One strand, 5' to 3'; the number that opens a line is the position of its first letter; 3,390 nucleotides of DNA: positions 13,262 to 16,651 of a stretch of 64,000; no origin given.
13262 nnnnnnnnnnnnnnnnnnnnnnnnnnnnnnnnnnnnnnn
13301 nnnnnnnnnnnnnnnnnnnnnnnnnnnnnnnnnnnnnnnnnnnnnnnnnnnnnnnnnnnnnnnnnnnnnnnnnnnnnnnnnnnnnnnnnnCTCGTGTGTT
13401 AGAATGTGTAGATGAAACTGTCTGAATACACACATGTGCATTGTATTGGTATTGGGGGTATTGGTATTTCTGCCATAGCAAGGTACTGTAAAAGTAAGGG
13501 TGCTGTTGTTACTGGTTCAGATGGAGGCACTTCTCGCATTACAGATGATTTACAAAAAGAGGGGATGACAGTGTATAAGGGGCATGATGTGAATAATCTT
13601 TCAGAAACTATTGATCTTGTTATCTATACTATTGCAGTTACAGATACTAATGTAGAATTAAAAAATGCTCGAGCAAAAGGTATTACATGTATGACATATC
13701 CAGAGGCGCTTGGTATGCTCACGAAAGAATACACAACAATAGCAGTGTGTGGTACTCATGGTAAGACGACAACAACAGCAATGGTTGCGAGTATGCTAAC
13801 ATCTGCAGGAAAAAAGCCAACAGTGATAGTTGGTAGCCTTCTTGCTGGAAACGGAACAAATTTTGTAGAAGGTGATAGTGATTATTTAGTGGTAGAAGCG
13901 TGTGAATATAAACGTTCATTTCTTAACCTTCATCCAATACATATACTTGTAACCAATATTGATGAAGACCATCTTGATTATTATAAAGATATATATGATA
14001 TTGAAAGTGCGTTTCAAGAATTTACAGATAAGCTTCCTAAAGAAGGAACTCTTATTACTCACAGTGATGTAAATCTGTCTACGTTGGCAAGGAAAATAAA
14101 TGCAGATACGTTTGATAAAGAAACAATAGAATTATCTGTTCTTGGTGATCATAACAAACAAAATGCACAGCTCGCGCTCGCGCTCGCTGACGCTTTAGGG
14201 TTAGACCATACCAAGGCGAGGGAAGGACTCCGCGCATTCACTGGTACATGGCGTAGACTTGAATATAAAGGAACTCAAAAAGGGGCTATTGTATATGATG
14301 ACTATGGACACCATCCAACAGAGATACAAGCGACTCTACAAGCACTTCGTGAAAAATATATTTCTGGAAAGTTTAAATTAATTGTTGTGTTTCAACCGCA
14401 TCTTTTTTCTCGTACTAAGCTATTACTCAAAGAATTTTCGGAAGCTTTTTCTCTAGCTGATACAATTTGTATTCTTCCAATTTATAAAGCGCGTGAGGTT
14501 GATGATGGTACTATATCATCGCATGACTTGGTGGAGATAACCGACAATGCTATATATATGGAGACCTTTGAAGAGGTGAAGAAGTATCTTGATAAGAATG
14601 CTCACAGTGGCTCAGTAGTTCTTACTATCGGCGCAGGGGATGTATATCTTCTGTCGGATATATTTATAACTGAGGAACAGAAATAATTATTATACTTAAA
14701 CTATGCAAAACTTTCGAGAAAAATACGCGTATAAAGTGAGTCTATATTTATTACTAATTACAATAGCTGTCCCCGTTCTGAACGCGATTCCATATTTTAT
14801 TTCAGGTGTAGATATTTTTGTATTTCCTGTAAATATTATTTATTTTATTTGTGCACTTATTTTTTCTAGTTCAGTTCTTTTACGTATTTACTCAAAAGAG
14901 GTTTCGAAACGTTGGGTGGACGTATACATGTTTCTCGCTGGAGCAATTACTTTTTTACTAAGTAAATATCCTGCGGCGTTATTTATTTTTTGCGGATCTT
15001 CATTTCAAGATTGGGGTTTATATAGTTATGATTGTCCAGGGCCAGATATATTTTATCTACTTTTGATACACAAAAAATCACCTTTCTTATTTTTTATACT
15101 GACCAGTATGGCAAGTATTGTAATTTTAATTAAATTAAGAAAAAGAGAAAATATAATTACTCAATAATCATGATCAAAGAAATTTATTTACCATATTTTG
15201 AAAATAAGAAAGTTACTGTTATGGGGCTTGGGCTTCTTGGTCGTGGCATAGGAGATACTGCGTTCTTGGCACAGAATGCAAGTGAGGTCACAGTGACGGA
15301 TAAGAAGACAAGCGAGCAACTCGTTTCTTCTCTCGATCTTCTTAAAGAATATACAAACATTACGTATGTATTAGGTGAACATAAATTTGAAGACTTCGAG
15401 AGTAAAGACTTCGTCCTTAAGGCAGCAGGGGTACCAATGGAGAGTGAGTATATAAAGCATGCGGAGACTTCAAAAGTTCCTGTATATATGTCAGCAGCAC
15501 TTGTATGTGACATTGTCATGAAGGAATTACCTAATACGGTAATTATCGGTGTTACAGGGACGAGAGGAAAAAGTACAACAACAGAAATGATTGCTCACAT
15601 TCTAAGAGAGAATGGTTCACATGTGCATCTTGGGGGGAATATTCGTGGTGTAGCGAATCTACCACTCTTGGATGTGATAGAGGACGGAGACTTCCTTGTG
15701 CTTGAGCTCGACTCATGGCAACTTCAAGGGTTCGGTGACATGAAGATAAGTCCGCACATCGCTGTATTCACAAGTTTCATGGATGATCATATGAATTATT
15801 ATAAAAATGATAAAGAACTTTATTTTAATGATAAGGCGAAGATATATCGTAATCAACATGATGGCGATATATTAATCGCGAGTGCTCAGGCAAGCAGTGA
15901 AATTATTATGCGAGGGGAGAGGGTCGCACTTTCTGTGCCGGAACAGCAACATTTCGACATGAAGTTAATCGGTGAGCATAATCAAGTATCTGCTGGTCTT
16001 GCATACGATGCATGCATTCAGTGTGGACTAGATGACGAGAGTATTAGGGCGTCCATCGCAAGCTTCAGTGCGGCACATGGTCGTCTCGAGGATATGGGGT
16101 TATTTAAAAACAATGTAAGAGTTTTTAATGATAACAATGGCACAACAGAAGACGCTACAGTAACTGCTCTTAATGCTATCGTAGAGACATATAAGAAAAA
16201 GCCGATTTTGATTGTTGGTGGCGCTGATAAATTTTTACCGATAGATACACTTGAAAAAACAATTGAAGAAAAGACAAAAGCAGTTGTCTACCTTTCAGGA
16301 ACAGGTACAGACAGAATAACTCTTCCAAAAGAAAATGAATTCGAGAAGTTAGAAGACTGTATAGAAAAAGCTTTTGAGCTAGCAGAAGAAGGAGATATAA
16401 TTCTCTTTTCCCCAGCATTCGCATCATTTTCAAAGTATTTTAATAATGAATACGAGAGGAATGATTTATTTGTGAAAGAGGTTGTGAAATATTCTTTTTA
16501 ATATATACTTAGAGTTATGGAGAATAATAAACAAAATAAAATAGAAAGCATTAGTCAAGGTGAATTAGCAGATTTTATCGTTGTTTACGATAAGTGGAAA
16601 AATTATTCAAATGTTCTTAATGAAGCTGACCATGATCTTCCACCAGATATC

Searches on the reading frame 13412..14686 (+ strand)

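Call 24: search_protein_families(library=pfam, proteins=[window:13412-14686:+], max_evalue=0.0001)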
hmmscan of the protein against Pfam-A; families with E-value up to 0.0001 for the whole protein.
window:13412-14686:+ (424 aa): 3 families
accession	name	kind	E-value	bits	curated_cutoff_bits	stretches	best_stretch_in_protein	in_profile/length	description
PF01225.30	Mur_ligase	-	1.6e-19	70.5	21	1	8-107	1-94/95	Mur ligase family, catalytic domain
PF02875.26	Mur_ligase_C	-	1.3e-17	65.3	28.4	1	281-409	1-127/127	Mur ligase, glutamate ligase domain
PF08245.18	Mur_ligase_M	-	1.5e-16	61.4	24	1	112-229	1-135/200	Mur ligase middle domain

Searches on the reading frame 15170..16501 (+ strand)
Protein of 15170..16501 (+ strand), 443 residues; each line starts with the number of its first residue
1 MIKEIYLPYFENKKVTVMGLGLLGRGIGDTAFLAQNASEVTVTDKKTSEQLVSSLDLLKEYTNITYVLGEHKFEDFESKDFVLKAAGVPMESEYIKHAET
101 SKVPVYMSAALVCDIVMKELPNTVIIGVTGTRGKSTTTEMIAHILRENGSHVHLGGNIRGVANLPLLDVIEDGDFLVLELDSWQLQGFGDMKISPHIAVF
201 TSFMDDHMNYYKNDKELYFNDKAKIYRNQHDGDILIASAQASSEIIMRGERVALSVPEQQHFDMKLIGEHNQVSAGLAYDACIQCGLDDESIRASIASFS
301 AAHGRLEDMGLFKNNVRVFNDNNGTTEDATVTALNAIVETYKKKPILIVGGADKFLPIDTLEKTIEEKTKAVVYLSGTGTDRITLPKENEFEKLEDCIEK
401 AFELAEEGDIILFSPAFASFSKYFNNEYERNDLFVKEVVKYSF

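Call 24: search_protein_families(library=pfam, proteins=[window:15170-16501:+], max_evalue=0.0001)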
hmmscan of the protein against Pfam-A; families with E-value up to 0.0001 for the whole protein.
window:15170-16501:+ (443 aa): 3 families
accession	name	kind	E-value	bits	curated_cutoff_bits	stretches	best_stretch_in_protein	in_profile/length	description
PF08245.18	Mur_ligase_M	-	2.4e-18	67.3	24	1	128-242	1-126/200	Mur ligase middle domain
PF21799.2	MurD-like_N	-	3.7e-06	27.6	27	1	13-105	1-86/88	Mur ligase MurD-like, N-terminal domain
PF02875.26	Mur_ligase_C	-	3.8e-06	28.2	28.4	1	304-416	1-126/127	Mur ligase, glutamate ligase domain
